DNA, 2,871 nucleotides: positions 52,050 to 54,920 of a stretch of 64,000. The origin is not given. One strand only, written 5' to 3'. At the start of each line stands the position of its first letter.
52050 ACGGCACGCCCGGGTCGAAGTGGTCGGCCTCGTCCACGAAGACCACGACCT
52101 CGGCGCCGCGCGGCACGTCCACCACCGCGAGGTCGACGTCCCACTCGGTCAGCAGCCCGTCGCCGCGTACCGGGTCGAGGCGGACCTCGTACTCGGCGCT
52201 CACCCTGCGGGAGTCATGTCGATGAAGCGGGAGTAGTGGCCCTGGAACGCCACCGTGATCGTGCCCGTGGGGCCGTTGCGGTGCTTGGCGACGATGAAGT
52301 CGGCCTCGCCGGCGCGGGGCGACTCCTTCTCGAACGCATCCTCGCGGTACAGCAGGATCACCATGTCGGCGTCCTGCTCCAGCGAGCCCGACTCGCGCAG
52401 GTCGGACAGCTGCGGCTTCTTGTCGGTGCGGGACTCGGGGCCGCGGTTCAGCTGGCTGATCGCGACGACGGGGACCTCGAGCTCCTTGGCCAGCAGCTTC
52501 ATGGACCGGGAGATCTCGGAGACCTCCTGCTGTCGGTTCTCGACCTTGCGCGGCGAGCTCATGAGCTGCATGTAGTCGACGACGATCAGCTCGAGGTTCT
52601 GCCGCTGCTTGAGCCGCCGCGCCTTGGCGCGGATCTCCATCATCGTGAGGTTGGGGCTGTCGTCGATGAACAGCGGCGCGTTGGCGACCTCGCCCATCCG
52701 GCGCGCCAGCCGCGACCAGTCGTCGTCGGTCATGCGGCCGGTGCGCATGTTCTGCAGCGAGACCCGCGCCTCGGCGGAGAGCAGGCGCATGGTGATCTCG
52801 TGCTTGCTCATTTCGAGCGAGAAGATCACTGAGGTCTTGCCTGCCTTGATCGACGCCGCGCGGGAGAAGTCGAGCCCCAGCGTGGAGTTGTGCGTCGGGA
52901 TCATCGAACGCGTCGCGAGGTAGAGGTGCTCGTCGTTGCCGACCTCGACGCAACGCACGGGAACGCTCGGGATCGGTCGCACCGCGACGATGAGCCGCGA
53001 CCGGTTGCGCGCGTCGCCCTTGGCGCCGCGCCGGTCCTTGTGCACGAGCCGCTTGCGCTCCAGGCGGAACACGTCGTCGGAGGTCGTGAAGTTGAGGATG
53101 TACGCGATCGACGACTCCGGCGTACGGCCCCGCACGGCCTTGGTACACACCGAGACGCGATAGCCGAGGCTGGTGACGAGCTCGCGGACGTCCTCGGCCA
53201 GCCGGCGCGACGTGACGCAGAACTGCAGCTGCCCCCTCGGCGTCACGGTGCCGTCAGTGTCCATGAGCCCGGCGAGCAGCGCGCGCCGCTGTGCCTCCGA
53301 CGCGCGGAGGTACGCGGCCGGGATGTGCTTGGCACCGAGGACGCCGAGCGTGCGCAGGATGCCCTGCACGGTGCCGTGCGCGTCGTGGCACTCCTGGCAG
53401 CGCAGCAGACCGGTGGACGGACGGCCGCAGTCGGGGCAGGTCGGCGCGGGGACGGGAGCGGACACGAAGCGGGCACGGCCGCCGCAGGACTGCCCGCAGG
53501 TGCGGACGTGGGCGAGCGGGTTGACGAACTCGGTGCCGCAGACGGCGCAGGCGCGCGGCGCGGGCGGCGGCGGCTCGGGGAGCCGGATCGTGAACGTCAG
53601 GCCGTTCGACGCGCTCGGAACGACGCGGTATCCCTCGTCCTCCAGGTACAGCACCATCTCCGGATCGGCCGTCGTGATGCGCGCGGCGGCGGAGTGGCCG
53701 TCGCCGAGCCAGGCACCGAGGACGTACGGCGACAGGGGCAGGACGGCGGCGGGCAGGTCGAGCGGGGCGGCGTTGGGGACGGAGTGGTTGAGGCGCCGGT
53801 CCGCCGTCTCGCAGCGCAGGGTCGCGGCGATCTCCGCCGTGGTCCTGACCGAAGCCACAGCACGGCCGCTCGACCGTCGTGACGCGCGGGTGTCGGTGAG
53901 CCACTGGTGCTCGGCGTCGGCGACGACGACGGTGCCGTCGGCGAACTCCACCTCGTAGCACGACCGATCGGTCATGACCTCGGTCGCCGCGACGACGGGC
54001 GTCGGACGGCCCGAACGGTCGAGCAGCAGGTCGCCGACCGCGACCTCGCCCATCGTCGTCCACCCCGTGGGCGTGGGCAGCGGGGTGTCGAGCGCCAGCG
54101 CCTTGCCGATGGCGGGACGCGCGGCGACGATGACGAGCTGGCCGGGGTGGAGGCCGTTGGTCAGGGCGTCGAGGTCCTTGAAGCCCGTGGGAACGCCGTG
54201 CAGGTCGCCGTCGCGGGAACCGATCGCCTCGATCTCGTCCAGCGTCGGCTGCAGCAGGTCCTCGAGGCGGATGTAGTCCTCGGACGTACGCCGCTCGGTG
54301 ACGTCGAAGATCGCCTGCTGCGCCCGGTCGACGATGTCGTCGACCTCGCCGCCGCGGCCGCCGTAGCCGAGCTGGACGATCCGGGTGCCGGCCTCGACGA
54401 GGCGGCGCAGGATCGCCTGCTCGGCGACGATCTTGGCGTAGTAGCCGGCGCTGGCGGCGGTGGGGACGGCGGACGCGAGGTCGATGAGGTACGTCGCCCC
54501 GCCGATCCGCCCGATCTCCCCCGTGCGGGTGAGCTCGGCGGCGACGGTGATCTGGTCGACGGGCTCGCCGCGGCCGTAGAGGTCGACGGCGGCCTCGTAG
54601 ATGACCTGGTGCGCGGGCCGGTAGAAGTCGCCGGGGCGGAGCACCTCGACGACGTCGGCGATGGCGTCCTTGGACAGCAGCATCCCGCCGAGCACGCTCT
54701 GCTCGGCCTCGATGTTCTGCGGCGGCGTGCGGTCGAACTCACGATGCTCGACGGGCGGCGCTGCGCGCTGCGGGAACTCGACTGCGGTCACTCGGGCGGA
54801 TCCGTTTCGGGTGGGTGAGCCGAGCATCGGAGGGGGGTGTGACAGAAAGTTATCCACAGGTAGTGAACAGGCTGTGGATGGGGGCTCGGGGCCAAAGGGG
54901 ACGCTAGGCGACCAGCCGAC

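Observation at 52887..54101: DnaB carries a roughly 405-aa intein in the Walker A P-loop with class 3 hallmarks and a Cys-rich insertion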

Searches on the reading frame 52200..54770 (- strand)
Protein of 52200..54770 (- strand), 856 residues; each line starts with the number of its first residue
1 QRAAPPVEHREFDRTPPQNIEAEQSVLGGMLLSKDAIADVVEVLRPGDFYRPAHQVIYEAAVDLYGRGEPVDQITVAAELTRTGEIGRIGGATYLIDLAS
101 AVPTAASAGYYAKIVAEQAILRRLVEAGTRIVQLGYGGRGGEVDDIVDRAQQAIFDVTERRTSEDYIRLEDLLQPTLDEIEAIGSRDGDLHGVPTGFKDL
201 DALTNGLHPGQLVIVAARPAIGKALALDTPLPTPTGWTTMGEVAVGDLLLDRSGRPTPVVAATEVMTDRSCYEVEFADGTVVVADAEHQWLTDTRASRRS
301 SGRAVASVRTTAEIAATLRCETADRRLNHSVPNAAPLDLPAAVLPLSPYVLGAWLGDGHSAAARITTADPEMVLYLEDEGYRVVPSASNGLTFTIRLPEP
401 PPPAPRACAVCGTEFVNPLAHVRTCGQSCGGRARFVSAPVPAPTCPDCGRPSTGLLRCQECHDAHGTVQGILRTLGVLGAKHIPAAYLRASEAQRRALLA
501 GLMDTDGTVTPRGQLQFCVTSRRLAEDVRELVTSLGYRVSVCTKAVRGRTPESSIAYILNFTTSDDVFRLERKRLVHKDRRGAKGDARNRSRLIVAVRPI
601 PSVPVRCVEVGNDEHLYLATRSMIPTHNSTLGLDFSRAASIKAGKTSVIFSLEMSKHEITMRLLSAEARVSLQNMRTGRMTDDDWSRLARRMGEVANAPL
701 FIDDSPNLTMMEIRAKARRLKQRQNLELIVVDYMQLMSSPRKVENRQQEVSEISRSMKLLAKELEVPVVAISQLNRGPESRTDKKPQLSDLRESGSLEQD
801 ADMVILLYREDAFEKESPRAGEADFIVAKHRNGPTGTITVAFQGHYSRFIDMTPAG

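Call 5: search_protein_families(library=pfam, proteins=[window:52200-54770:-], max_evalue=0.1)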
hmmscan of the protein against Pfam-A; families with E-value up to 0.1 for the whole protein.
window:52200-54770:- (856 aa): 5 families
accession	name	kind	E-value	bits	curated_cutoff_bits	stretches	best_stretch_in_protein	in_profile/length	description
PF03796.21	DnaB_C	-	5.6e-99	331.1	27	2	629-850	33-254/255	DnaB-like helicase C terminal domain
PF00772.26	DnaB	-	6.8e-36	122.9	23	1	16-117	2-103/103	DnaB-like helicase N terminal domain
PF13481.12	AAA_25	-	2.6e-08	34.2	27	1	647-775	75-191/195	AAA domain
PF14528.11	LAGLIDADG_3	-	1.4e-06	28.9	22.5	1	494-566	2-73/82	LAGLIDADG-like domain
PF05204.19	Hom_end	-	0.00022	21.8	21.1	1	491-565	9-88/110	Homing endonuclease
